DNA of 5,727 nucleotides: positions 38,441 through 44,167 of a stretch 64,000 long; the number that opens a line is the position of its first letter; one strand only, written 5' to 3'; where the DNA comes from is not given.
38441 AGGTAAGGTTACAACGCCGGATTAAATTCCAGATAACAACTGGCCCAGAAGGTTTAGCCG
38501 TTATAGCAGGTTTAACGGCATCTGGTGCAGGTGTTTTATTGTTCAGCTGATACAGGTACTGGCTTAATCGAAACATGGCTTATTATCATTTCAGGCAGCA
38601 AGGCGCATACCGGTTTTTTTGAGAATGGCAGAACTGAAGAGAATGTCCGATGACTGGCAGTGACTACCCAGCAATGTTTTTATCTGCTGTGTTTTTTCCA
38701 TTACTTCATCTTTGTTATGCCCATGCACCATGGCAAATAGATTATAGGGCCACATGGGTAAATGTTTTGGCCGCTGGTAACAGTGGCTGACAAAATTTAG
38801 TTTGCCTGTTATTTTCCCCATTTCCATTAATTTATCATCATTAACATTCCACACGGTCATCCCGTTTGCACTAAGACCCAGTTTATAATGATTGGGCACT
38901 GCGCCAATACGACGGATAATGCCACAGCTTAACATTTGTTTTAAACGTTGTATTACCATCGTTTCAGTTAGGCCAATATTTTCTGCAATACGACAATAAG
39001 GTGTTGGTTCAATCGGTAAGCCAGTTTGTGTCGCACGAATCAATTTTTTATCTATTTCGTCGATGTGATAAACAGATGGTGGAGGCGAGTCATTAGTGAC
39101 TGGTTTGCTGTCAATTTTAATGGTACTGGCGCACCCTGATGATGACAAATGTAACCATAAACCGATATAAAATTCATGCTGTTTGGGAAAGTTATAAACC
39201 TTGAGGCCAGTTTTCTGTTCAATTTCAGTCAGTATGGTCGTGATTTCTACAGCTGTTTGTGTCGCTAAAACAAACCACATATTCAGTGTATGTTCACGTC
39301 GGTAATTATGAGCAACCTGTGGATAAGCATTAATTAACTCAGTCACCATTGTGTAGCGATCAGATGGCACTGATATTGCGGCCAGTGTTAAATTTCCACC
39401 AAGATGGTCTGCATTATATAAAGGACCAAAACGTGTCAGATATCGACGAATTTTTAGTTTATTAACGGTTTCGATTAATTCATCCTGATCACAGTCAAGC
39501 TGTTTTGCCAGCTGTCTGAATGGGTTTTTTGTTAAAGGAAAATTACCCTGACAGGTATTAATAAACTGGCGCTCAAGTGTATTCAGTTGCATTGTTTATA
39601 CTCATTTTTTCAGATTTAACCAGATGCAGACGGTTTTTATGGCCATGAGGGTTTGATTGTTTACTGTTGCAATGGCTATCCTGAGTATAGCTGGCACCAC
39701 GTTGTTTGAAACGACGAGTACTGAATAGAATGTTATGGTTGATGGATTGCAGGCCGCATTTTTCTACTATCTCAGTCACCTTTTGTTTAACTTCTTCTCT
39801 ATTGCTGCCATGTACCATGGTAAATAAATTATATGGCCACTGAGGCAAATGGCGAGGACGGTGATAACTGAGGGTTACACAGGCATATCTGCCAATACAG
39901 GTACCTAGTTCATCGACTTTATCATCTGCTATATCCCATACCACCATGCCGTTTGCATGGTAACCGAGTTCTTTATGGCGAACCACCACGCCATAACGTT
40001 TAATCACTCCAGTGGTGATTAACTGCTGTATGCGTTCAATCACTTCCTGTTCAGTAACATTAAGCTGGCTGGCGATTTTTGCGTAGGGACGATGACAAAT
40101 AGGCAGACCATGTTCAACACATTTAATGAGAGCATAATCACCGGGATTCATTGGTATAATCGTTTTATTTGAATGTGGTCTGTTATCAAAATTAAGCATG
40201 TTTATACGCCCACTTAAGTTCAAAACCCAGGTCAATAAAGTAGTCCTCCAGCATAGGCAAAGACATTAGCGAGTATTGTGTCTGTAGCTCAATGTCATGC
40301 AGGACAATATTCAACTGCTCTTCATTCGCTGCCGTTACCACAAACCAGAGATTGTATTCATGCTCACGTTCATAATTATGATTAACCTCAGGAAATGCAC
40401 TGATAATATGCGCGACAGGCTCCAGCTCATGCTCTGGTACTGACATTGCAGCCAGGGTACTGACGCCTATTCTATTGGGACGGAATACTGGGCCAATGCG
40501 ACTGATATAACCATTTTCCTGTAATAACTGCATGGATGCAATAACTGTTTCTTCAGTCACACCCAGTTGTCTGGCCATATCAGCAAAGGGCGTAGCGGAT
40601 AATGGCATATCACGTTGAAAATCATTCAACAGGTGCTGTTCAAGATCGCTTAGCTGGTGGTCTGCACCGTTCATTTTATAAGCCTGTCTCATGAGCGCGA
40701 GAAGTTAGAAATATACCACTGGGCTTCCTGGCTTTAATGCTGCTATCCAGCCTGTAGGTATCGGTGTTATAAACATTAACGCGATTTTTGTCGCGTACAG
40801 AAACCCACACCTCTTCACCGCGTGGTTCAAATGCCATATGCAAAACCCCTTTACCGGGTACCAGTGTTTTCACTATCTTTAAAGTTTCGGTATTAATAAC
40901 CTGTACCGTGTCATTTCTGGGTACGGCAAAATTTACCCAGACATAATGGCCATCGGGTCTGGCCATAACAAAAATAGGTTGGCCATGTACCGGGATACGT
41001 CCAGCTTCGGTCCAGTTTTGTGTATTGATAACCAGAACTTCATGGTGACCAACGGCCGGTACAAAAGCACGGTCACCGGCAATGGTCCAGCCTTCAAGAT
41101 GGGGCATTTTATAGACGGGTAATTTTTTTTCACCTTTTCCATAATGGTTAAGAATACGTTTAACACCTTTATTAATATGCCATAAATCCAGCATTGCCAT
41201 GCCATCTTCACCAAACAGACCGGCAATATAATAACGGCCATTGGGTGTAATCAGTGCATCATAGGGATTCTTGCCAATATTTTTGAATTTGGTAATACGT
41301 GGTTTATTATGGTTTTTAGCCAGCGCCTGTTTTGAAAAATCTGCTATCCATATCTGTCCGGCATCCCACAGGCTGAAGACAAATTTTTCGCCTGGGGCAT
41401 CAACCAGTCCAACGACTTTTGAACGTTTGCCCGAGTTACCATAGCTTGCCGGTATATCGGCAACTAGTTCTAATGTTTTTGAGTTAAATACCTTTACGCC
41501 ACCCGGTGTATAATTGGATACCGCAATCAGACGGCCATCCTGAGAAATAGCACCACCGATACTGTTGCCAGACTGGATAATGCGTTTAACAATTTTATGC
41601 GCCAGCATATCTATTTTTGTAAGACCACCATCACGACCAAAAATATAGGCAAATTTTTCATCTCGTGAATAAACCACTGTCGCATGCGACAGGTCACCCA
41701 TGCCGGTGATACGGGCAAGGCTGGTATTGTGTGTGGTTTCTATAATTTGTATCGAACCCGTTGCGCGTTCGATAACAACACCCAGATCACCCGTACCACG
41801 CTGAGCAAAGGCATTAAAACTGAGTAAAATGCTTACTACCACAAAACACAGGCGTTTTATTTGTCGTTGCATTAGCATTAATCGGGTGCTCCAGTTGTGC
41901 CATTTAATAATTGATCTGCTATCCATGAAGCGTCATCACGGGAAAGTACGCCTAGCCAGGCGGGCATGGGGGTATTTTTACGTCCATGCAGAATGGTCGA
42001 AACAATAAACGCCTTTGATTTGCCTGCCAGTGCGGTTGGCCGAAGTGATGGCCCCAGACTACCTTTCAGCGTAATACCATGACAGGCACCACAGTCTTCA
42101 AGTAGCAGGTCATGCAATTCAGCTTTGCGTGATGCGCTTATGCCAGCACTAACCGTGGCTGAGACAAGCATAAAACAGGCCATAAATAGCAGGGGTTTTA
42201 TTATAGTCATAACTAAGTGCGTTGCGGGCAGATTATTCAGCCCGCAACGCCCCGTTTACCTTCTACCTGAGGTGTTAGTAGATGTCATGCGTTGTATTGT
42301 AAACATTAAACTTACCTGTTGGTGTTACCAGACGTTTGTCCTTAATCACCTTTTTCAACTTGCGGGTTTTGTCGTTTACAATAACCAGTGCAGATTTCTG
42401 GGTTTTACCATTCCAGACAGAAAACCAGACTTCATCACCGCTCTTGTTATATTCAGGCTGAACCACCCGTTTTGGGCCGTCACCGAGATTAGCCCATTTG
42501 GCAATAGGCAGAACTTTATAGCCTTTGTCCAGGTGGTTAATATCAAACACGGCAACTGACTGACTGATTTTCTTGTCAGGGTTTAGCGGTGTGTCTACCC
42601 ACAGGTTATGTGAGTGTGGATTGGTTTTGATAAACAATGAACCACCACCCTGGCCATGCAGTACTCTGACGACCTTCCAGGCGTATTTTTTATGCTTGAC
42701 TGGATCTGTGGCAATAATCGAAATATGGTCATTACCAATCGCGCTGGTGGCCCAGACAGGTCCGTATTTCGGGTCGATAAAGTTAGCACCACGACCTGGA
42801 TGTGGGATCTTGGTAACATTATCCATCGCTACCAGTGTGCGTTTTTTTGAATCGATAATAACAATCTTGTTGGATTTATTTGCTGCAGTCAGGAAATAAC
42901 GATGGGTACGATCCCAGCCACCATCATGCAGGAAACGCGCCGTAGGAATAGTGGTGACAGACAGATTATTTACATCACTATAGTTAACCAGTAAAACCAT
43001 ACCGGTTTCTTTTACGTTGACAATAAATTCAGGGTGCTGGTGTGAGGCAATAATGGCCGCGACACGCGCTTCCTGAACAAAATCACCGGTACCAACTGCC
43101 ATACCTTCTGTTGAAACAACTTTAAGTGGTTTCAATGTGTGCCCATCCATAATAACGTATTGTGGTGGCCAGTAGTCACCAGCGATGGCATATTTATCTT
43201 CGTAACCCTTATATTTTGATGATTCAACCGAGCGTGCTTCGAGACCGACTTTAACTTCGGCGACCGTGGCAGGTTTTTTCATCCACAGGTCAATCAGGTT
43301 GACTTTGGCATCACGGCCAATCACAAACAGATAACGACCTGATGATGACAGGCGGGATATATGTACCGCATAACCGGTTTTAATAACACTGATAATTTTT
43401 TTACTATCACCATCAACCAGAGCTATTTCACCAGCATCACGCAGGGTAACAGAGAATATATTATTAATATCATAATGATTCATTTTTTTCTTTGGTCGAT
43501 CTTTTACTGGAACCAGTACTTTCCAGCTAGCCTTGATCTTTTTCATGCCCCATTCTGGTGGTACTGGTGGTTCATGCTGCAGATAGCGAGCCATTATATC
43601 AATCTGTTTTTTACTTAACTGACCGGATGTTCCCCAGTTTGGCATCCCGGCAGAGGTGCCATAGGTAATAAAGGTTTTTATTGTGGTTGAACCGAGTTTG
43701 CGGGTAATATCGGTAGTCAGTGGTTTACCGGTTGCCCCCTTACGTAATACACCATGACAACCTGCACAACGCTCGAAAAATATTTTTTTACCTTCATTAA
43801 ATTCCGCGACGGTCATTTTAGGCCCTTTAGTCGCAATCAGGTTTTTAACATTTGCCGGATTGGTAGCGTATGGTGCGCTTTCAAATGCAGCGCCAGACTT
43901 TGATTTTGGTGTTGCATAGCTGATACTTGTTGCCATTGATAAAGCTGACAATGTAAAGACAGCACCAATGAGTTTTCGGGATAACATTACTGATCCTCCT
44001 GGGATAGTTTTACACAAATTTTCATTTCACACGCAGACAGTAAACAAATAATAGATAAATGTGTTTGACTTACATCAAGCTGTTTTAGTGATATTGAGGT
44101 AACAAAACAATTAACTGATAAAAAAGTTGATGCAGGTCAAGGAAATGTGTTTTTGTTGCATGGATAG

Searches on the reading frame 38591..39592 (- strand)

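Call 73: search_protein_families(library=pfam, proteins=[window:38591-39592:-], max_evalue=0.00001)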
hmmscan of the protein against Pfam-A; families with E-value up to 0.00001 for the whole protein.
window:38591-39592:- (333 aa): 3 families
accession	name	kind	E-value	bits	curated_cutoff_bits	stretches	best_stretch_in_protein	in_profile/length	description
PF17805.7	AsnC_trans_reg2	-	1.1e-40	138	27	2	237-325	1-86/86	AsnC-like ligand binding domain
PF22451.2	NirdL-like_HTH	-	2.6e-31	107.4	27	2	181-227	1-47/47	Siroheme decarboxylase NirDL-like HTH domain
PF13404.12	HTH_AsnC-type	-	2.7e-07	30.7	27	0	177-220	1-41/42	AsnC-type helix-turn-helix domain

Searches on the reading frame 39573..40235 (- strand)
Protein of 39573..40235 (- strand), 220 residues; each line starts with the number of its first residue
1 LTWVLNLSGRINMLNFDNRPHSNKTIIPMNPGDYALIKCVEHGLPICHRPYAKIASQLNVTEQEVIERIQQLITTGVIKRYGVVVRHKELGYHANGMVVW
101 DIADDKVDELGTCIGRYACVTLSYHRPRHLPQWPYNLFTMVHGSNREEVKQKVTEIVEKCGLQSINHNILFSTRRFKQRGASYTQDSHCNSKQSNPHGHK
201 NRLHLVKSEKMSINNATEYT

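Call 73: search_protein_families(library=pfam, proteins=[window:39573-40235:-], max_evalue=0.00001)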
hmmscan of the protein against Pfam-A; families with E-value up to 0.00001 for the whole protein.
window:39573-40235:- (220 aa): 2 families
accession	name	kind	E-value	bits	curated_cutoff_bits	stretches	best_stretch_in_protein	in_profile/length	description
PF17805.7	AsnC_trans_reg2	-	1.3e-26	93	27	1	90-177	2-86/86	AsnC-like ligand binding domain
PF22451.2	NirdL-like_HTH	-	1.2e-13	50.8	27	1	34-78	2-46/47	Siroheme decarboxylase NirDL-like HTH domain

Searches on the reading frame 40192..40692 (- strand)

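Call 73: search_protein_families(library=pfam, proteins=[window:40192-40692:-], max_evalue=0.00001)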
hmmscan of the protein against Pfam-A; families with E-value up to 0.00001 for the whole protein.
window:40192-40692:- (166 aa): 2 families
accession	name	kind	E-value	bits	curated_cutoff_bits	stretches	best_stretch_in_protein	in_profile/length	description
PF17805.7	AsnC_trans_reg2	-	1.7e-16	60.6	27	1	77-149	4-83/86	AsnC-like ligand binding domain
PF22451.2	NirdL-like_HTH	-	9e-14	51.2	27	1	18-63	1-46/47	Siroheme decarboxylase NirDL-like HTH domain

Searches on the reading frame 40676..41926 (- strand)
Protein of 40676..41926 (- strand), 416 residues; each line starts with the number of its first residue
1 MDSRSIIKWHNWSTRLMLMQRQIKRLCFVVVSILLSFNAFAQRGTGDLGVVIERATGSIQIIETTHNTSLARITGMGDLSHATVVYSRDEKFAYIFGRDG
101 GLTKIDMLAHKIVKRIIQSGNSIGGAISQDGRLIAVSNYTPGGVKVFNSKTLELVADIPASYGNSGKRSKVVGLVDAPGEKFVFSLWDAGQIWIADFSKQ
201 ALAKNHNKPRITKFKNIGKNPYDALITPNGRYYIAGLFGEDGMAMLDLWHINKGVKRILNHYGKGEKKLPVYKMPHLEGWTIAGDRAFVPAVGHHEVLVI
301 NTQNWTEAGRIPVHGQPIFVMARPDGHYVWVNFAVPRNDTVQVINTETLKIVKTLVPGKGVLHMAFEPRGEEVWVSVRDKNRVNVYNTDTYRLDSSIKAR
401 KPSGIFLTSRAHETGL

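Call 73: search_protein_families(library=pfam, proteins=[window:40676-41926:-], max_evalue=0.00001)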
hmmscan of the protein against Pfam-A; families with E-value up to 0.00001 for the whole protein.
window:40676-41926:- (416 aa): 3 families
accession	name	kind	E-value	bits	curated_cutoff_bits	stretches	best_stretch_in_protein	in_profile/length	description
PF02239.22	Cytochrom_D1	-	5.1e-111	371.2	25.5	1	44-410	2-367/368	Cytochrome D1 heme domain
PF25174.1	Beta-prop_THOC3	-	2.3e-08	33.8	305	0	297-400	71-170/272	THOC3 beta-propeller domain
PF21783.3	YNCE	-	5.1e-06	26.5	27.1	0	288-394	43-142/339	YNCE-like beta-propeller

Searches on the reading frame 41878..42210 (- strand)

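Call 73: search_protein_families(library=pfam, proteins=[window:41878-42210:-], max_evalue=0.00001)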
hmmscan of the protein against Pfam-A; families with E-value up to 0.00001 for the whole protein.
window:41878-42210:- (110 aa): 1 family
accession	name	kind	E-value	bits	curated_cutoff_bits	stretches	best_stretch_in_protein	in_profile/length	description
PF13442.11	Cytochrome_CBB3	-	2.3e-09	37.9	27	1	33-99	7-66/68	Cytochrome C oxidase, cbb3-type, subunit III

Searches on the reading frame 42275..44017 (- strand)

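Call 73: search_protein_families(library=pfam, proteins=[window:42275-44017:-], max_evalue=0.00001)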
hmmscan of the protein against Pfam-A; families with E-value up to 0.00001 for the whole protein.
window:42275-44017:- (580 aa): 3 families
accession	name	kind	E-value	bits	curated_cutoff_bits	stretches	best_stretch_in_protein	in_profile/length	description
PF02239.22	Cytochrom_D1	-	6.8e-146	486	25.5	1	183-575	2-368/368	Cytochrome D1 heme domain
PF13442.11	Cytochrome_CBB3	-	1.3e-12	48.3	27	1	72-146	2-68/68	Cytochrome C oxidase, cbb3-type, subunit III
PF00034.26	Cytochrom_C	-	2.2e-06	29.4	21.3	0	75-147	3-87/90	Cytochrome c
